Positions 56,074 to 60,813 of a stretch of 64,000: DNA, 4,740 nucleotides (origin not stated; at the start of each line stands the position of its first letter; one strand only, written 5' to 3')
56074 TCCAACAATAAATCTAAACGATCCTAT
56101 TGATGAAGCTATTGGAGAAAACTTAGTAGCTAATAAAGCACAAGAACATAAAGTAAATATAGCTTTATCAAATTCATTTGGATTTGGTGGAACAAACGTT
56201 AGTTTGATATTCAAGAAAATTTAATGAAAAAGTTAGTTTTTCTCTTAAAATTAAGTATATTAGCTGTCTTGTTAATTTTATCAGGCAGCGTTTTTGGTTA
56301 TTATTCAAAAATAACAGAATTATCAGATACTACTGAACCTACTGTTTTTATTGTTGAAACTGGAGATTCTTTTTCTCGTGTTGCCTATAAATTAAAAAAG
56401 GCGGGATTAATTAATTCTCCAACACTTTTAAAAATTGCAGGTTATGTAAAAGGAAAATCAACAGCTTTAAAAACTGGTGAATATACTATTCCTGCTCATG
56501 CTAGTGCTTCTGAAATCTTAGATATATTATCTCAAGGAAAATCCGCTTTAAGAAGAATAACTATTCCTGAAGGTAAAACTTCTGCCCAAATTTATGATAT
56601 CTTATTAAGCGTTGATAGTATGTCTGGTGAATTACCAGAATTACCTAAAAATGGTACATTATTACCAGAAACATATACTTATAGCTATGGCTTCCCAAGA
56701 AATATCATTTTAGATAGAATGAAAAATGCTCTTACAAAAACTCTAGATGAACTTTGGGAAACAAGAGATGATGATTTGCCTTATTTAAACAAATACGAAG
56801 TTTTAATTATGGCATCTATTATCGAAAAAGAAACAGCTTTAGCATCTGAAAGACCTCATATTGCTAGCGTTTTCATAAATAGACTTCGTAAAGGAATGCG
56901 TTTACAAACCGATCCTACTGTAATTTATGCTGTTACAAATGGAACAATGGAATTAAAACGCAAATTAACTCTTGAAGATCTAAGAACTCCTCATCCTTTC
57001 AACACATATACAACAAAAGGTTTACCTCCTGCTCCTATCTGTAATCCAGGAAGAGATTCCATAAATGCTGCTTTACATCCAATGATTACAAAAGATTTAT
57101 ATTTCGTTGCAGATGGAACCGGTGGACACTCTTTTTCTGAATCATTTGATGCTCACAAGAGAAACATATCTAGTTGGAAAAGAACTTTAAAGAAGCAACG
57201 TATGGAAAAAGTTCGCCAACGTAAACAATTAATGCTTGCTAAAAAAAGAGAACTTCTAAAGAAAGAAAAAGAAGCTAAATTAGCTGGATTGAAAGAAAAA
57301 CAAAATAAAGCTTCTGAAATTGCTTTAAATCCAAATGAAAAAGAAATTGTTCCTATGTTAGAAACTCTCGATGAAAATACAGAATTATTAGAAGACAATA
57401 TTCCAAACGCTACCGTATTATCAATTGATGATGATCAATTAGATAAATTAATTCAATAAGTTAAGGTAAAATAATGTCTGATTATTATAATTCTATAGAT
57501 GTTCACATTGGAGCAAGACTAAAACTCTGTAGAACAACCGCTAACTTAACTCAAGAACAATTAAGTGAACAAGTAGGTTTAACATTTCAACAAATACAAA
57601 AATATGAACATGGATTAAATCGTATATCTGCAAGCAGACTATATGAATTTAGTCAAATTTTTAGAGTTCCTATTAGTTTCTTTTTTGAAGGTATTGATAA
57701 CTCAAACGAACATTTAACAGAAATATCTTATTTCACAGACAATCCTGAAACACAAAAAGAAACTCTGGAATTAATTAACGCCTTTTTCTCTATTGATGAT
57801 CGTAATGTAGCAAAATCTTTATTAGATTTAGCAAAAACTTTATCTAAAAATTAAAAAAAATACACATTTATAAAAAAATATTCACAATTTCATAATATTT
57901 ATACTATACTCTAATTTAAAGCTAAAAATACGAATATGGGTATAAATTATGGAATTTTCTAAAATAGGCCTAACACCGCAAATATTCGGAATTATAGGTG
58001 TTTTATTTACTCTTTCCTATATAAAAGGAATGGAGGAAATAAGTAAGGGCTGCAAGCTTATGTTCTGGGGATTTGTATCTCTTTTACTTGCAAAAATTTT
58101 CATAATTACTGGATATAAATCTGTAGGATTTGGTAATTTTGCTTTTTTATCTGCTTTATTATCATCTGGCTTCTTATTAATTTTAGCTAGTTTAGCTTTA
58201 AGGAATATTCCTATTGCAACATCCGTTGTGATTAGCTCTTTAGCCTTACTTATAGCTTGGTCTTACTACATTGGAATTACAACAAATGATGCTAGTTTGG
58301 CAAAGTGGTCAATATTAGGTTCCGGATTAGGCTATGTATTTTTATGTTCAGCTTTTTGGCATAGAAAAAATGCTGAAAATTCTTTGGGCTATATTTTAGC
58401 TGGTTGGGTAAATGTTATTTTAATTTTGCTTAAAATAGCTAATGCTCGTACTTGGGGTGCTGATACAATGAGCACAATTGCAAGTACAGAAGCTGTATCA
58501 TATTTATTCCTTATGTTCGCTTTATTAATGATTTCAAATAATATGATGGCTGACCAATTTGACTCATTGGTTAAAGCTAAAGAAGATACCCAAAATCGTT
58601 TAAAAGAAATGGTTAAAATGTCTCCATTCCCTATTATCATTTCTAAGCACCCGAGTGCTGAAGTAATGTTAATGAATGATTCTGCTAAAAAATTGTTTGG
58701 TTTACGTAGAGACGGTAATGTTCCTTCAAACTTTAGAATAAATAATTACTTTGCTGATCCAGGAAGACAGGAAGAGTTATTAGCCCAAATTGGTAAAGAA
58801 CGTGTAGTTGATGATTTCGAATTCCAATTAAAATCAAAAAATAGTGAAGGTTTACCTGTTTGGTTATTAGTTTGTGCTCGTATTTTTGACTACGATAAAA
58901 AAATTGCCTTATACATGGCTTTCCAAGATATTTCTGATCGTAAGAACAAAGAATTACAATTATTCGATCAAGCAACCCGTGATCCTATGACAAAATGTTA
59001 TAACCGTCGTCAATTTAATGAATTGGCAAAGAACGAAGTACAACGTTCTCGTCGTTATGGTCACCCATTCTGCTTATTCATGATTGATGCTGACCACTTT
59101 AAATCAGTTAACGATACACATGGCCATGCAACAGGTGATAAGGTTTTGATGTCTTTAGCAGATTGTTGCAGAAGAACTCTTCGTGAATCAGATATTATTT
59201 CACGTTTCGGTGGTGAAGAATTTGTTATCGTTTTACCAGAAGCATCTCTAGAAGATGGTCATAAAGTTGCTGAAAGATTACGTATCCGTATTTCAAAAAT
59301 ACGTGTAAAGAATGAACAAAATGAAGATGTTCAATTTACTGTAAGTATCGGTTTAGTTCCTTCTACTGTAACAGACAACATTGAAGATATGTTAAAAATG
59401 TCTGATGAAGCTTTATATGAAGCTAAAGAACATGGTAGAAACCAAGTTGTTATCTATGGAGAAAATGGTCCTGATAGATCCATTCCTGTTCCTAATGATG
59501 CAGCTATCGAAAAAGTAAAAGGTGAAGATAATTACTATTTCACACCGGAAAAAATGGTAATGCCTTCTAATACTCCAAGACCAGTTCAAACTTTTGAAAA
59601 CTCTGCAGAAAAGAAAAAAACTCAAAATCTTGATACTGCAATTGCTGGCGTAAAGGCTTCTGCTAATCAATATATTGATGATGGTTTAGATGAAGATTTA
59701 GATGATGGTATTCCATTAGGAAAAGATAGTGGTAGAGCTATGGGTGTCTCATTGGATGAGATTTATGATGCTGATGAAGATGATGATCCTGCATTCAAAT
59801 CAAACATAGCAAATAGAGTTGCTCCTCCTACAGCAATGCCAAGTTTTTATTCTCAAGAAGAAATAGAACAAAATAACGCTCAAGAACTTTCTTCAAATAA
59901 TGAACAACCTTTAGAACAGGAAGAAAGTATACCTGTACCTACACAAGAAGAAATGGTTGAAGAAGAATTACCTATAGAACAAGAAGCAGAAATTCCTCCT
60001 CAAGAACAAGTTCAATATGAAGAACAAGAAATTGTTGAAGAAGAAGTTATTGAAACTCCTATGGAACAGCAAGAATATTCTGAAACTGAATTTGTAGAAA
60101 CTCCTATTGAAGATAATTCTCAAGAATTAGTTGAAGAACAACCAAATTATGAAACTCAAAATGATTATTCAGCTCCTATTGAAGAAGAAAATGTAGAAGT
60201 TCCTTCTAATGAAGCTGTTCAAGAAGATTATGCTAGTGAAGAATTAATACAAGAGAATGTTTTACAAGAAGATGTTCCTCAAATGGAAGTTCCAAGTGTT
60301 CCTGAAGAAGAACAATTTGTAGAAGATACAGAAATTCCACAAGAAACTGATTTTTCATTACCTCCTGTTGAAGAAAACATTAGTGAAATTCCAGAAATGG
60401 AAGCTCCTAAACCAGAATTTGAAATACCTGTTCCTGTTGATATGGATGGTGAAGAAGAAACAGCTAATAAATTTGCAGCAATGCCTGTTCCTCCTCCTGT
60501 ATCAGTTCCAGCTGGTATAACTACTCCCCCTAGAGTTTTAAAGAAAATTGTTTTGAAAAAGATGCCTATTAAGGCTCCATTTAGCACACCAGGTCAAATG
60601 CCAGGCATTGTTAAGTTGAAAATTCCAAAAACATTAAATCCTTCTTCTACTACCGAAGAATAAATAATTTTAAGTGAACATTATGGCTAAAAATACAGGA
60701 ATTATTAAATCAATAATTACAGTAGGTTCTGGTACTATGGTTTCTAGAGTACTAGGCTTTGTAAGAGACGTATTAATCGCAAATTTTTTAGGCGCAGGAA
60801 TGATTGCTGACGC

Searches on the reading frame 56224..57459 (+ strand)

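Call 49: search_protein_families(library=pfam, proteins=[window:56224-57459:+], max_evalue=0.00001)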
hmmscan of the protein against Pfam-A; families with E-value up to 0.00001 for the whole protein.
window:56224-57459:+ (411 aa): 1 family
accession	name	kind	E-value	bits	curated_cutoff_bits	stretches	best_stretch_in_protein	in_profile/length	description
PF02618.21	YceG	-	8.5e-81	271.9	32.4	1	43-316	2-274/275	YceG-like family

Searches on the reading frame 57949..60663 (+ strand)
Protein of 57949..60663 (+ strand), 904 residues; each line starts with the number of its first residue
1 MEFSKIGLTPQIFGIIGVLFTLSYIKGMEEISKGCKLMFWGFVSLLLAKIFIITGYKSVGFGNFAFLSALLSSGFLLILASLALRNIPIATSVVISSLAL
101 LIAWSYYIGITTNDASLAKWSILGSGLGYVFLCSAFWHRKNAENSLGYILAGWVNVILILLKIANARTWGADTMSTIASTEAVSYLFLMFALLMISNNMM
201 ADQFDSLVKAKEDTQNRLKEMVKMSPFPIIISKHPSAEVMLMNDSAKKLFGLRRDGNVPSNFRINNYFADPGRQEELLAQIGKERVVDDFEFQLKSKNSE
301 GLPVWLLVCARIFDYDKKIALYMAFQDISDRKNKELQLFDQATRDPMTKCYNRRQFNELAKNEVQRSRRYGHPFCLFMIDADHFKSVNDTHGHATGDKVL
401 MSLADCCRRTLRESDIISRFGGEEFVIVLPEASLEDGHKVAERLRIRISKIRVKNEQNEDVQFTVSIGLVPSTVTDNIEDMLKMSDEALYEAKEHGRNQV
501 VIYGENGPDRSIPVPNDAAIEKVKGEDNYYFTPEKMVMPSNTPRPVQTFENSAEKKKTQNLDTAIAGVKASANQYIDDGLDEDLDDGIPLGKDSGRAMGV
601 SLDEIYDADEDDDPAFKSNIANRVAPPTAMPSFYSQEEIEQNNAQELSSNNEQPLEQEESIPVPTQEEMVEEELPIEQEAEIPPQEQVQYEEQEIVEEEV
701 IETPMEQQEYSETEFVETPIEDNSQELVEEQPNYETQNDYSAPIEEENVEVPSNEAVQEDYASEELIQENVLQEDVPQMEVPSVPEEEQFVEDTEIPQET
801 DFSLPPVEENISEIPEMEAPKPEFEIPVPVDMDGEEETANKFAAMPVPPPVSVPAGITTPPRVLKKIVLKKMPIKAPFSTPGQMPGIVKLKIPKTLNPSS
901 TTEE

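Call 49: search_protein_families(library=pfam, proteins=[window:57949-60663:+], max_evalue=0.00001)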
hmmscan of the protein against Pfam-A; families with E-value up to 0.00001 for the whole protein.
window:57949-60663:+ (904 aa): 1 family
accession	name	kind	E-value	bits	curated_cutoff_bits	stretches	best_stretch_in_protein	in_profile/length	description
PF00990.26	GGDEF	-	2.9e-44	151.1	23.8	1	342-499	1-161/161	Diguanylate cyclase, GGDEF domain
